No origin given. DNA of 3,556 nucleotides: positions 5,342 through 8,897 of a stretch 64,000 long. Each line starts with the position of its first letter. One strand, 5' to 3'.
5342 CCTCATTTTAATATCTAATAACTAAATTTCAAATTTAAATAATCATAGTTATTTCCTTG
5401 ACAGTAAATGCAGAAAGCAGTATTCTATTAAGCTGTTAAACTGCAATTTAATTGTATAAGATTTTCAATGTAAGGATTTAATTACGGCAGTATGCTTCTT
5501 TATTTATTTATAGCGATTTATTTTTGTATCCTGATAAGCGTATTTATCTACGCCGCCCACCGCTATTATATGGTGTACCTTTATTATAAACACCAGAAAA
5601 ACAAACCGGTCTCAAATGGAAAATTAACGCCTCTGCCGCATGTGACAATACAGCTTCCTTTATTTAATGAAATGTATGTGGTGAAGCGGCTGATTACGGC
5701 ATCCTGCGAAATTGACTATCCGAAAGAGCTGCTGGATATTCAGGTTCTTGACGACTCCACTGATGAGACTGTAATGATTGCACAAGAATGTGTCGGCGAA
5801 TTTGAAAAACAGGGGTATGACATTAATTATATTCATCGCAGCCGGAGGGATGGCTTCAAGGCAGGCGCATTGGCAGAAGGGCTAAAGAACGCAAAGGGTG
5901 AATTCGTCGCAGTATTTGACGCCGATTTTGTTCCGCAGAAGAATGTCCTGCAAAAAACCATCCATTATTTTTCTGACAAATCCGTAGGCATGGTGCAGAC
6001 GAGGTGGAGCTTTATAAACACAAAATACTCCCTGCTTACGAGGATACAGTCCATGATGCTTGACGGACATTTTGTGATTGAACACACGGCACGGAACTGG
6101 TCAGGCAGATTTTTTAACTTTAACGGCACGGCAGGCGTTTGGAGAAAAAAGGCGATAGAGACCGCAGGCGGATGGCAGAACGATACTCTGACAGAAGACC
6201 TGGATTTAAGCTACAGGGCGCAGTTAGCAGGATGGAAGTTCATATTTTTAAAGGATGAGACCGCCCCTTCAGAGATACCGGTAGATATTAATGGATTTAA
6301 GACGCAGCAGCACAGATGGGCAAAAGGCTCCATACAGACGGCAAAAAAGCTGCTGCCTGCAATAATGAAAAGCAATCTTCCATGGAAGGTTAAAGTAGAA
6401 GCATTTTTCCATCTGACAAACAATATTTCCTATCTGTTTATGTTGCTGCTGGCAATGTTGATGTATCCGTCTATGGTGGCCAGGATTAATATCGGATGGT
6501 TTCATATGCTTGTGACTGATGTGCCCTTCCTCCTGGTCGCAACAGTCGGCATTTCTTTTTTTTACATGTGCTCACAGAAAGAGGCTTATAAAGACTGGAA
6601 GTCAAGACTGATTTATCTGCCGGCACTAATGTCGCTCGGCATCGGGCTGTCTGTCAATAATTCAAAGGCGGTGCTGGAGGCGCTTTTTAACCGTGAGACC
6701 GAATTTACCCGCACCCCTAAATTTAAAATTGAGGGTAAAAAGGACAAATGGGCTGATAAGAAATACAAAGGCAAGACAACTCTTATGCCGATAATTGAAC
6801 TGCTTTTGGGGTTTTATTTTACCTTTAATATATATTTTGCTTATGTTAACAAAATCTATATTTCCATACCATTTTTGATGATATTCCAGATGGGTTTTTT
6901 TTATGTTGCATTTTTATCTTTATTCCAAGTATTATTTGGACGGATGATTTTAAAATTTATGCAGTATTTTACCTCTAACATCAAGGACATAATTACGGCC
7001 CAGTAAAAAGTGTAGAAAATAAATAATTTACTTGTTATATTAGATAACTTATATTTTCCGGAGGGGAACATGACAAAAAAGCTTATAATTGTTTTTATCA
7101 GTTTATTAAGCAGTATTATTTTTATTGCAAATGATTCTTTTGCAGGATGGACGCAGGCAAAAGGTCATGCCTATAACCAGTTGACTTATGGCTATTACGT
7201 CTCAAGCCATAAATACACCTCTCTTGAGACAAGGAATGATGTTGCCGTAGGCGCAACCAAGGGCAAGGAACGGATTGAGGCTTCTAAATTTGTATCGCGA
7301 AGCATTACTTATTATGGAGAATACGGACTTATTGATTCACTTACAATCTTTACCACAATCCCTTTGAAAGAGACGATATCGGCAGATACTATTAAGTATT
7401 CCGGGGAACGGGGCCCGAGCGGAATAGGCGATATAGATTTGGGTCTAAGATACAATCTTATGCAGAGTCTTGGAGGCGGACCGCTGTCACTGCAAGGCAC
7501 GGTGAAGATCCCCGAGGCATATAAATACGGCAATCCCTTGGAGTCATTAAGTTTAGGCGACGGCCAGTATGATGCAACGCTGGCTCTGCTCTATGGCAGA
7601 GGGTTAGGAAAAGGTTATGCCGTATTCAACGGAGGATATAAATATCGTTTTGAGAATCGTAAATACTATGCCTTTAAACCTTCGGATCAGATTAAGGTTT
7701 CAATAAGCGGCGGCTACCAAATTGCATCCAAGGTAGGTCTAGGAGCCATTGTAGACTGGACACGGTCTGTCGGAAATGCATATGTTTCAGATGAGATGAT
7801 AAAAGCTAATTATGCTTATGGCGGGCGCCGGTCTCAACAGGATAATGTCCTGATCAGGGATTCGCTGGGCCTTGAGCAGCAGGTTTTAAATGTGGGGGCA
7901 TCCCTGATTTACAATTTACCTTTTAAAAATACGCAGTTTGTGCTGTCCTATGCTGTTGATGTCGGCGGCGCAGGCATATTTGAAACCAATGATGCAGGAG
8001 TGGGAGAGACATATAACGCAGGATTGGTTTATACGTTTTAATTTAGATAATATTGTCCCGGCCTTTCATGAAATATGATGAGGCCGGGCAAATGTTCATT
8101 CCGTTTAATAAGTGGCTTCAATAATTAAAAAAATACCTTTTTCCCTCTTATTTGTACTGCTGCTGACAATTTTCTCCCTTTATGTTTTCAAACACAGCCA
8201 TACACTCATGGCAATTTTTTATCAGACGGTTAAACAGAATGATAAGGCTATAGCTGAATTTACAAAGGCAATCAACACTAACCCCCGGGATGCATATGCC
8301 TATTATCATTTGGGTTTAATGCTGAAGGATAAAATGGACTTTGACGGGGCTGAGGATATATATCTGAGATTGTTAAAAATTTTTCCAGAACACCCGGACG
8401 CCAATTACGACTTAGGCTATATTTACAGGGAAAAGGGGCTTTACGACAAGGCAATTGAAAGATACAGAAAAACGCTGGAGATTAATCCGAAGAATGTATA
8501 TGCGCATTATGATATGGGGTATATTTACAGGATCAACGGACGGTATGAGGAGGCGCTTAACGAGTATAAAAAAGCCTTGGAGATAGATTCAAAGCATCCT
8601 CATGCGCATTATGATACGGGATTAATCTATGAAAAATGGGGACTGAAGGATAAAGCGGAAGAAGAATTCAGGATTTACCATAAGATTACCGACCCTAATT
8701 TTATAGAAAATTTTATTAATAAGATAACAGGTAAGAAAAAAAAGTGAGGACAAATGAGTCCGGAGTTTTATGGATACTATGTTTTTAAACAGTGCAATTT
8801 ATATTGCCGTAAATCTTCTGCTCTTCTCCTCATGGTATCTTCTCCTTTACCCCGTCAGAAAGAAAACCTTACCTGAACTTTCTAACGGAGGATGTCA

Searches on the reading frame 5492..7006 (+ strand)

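Call 20: search_protein_families(library=pfam, proteins=[window:5492-7006:+], max_evalue=0.00001)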
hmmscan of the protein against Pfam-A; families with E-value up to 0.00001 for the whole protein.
window:5492-7006:+ (504 aa): 4 families
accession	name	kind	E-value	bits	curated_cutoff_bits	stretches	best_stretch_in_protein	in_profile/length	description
PF13641.12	Glyco_tranf_2_3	-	4.3e-25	89.5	27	1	50-279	2-230/230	Glycosyltransferase like family 2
PF13632.12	Glyco_trans_2_3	-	1.4e-19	71.1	27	1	139-350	2-194/198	Glycosyl transferase family group 2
PF00535.33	Glycos_transf_2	-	3.1e-18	66.7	23.3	1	55-188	4-131/168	Glycosyl transferase family 2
PF13506.12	Glyco_transf_21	-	6.2e-11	42.5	21.7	1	123-278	18-174/174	Glycosyl transferase family 21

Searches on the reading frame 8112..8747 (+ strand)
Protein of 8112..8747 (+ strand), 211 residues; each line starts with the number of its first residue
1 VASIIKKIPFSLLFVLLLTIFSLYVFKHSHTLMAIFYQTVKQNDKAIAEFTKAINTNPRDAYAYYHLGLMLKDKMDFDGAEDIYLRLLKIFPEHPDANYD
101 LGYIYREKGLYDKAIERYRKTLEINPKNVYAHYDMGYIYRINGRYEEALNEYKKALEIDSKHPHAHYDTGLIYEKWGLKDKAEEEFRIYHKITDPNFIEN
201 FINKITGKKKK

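Call 20: search_protein_families(library=pfam, proteins=[window:8112-8747:+], max_evalue=0.00001)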
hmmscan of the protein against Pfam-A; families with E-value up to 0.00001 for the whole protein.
window:8112-8747:+ (211 aa): 19 families
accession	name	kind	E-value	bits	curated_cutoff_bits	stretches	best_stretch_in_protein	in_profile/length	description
PF13414.12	TPR_11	-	4.3e-31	106.8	26.8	3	136-175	1-40/42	TPR repeat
PF13432.12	TPR_16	-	4.5e-30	104.1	32.7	2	99-163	1-65/65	Tetratricopeptide repeat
PF13431.12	TPR_17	-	1.3e-29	100.3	24.4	1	118-149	2-33/34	Tetratricopeptide repeat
PF00515.34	TPR_1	-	3e-26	90.6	27.8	2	130-161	2-33/34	Tetratricopeptide repeat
PF13181.12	TPR_8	-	1.9e-25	87.2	25.7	2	131-162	3-34/34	Tetratricopeptide repeat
PF07719.23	TPR_2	-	5.3e-25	85.9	27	2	130-161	2-33/34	Tetratricopeptide repeat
PF13424.12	TPR_12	-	1.4e-17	64.1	30.1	1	61-125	3-75/77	Tetratricopeptide repeat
PF14559.12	TPR_19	-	4e-17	62.7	25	1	76-131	6-61/68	Tetratricopeptide repeat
PF13428.12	TPR_14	-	8.3e-17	60.5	23.5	0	95-135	1-41/44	Tetratricopeptide repeat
PF13176.12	TPR_7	-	1.1e-11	44.2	27.9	0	101-125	5-29/36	Tetratricopeptide repeat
PF13371.12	TPR_9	-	2.8e-11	43.7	35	0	76-129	10-63/73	Tetratricopeptide repeat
PF13174.12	TPR_6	-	4e-11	43.2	26.3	0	96-127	1-32/33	Tetratricopeptide repeat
PF12895.13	ANAPC3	-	4.1e-11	43.4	27.2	1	74-154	2-81/82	Anaphase-promoting complex, cyclosome, subunit 3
PF24575.1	TPR_Slam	-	4.1e-09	37.3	35.2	0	99-136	51-88/104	Surface lipoprotein assembly modifier, N-terminal TPR repeats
PF13374.12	TPR_10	-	7.1e-08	32.7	27.5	0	135-158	8-31/42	Tetratricopeptide repeat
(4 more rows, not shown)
